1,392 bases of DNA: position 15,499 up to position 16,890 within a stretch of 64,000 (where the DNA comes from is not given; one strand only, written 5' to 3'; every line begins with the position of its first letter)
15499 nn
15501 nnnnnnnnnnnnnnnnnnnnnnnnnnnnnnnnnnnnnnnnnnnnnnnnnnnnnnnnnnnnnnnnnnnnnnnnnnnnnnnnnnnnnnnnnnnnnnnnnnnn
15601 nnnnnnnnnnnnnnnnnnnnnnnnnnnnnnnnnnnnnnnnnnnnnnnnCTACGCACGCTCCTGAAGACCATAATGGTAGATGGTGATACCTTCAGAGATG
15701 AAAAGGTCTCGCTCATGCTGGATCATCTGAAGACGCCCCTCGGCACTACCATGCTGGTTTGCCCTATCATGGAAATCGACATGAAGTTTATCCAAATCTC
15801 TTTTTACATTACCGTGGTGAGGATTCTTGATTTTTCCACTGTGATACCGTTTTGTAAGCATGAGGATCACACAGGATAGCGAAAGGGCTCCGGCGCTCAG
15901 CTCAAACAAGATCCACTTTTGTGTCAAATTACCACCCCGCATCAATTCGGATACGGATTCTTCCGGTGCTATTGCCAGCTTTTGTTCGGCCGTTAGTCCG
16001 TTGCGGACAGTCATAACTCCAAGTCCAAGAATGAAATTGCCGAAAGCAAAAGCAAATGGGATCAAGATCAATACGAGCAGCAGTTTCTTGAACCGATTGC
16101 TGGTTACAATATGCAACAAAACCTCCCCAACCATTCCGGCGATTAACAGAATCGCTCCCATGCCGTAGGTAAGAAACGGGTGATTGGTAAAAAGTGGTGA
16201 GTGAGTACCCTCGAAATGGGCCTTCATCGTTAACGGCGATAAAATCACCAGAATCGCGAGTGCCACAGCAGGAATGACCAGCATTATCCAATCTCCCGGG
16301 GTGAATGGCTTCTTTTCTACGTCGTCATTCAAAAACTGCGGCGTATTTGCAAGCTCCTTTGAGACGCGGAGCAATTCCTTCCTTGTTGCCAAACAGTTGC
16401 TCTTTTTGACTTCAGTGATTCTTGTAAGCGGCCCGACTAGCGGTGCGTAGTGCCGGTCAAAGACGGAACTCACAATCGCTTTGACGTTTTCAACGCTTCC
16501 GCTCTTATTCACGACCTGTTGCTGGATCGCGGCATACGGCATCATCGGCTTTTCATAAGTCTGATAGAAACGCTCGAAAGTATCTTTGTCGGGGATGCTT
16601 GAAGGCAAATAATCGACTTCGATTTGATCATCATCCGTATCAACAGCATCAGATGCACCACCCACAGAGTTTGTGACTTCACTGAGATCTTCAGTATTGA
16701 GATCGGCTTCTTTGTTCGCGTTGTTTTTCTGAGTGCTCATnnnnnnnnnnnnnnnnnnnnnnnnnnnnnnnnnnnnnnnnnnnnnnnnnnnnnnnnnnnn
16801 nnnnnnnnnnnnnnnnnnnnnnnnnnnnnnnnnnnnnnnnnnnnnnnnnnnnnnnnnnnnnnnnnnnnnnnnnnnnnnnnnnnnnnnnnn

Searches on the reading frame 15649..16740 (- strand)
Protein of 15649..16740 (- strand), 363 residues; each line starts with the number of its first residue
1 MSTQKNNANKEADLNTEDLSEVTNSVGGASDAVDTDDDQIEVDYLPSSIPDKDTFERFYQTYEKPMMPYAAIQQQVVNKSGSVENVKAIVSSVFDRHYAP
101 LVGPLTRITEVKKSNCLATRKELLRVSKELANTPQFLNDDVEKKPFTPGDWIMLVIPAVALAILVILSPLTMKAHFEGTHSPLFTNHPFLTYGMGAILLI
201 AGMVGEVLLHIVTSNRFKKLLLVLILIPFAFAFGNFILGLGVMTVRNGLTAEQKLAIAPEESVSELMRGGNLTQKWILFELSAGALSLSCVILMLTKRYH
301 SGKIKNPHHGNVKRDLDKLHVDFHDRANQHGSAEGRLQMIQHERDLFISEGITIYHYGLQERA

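Call 9: search_protein_families(library=pfam, proteins=[window:15649-16740:-], max_evalue=0.01)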
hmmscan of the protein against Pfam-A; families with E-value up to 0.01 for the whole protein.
window:15649-16740:- (363 aa): 0 families

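Call 30: search_protein_families(library=padloc, proteins=[window:15649-16740:-], max_evalue=0.01)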
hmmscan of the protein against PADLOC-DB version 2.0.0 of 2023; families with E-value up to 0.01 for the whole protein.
window:15649-16740:- (363 aa): 0 families

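Call 40: find_encoding_contigs(protein=window:15649-16740:-, flank=3000, max_places=5)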
Protein window:15649-16740:- (363 aa): 2 contigs read that carry it; 2 places shown.
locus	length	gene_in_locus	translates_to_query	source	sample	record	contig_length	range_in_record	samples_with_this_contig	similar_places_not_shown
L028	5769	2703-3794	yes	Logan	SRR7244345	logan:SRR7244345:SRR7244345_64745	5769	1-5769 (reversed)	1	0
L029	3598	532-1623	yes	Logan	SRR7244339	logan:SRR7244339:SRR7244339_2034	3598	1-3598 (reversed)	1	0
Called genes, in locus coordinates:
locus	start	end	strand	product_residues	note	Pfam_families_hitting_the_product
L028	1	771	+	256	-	?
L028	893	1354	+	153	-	-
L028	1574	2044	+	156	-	-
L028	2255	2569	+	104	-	-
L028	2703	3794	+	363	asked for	-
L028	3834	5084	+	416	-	PF00691:OmpA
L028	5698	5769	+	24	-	?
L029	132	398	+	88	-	-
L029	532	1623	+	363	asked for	-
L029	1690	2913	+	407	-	PF00691:OmpA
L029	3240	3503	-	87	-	PF13518:HTH_28 (weak)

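Call 43: find_homologous_proteins(query=window:15649-16740:-, max_evalue=0.001)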
Query window:15649-16740:- (363 aa): 6 proteins with E <= 0.001 among 4791 candidates.
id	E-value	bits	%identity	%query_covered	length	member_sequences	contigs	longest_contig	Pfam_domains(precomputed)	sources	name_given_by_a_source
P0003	3.0e-239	811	100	100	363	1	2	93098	-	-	-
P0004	3.6e-163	560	70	99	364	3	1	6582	-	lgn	-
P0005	2.3e-151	522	64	100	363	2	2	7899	-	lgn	-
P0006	2.2e-149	515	63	100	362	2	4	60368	-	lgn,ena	-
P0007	1.7e-147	509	63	100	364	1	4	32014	-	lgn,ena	-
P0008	1.1e-144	500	65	95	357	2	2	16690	-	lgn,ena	-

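Call 44: find_encoding_contigs(protein=P0006, flank=6000, max_places=3)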
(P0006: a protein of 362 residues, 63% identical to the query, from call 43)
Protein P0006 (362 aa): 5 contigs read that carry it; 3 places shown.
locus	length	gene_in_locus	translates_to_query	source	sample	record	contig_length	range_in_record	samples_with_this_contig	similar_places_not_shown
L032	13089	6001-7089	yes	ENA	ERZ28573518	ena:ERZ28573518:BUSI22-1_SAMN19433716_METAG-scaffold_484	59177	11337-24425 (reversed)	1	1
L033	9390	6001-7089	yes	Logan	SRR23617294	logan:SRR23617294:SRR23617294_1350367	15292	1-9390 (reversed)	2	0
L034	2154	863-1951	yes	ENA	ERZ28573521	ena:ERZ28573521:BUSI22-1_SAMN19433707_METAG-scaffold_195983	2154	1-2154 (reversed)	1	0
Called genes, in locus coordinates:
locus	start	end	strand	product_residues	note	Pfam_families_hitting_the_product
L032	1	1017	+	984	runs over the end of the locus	-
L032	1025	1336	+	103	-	-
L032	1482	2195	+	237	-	-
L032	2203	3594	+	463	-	PF00072:Response_reg (faint)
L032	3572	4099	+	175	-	-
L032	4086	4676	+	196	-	PF04664:OGFr_N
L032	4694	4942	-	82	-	-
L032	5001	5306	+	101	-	-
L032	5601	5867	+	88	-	-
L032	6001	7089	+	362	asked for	-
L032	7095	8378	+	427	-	PF00691:OmpA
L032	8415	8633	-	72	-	-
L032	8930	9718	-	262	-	-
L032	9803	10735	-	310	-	-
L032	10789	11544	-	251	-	-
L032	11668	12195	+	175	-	-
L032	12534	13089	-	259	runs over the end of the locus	-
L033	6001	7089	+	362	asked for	-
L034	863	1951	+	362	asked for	-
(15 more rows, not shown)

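Call 45: find_encoding_contigs(protein=P0007, flank=6000, max_places=3)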
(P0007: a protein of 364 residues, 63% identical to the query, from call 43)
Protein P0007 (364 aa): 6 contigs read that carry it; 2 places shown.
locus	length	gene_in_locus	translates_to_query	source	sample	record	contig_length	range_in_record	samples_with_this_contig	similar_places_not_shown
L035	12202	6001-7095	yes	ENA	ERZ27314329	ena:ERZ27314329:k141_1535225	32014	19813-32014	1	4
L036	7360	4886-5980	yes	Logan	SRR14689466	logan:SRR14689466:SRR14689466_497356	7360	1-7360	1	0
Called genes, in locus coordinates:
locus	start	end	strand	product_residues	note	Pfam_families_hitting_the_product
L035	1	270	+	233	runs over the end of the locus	-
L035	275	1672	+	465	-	-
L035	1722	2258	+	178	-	PF01327:Pep_deformylase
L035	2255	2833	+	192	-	PF04664:OGFr_N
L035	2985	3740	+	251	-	-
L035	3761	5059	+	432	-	PF00072:Response_reg (weak)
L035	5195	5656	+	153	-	-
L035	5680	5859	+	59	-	-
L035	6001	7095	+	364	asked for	-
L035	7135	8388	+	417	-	PF00691:OmpA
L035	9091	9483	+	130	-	-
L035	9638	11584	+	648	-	PF12831:FAD_oxidored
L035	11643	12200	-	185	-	?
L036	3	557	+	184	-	?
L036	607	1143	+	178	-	PF01327:Pep_deformylase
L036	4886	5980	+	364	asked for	-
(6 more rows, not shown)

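Call 46: find_encoding_contigs(protein=P0005, flank=6000, max_places=3)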
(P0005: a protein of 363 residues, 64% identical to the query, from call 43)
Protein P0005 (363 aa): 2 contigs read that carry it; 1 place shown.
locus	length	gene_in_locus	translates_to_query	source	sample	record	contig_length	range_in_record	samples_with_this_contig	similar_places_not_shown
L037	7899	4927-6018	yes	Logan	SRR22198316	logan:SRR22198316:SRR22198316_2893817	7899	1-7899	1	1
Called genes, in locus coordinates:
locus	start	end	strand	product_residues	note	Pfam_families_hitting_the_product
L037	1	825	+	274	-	?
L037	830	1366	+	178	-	PF01327:Pep_deformylase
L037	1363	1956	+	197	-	PF04664:OGFr_N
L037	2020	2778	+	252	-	-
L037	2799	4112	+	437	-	PF00072:Response_reg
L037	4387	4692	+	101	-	-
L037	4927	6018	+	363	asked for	-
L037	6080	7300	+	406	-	PF00691:OmpA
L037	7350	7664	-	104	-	-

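Call 47: find_encoding_contigs(protein=P0004, flank=6000, max_places=3)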
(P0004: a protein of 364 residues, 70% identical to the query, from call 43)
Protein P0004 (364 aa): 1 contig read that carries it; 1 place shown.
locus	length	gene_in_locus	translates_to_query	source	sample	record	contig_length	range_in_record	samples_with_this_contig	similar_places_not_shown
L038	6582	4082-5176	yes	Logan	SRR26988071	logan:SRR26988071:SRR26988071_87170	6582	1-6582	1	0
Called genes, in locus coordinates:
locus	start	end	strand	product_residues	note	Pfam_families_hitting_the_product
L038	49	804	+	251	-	-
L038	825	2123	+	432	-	PF00072:Response_reg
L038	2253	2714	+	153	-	-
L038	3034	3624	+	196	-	-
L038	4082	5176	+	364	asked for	-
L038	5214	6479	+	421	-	PF00691:OmpA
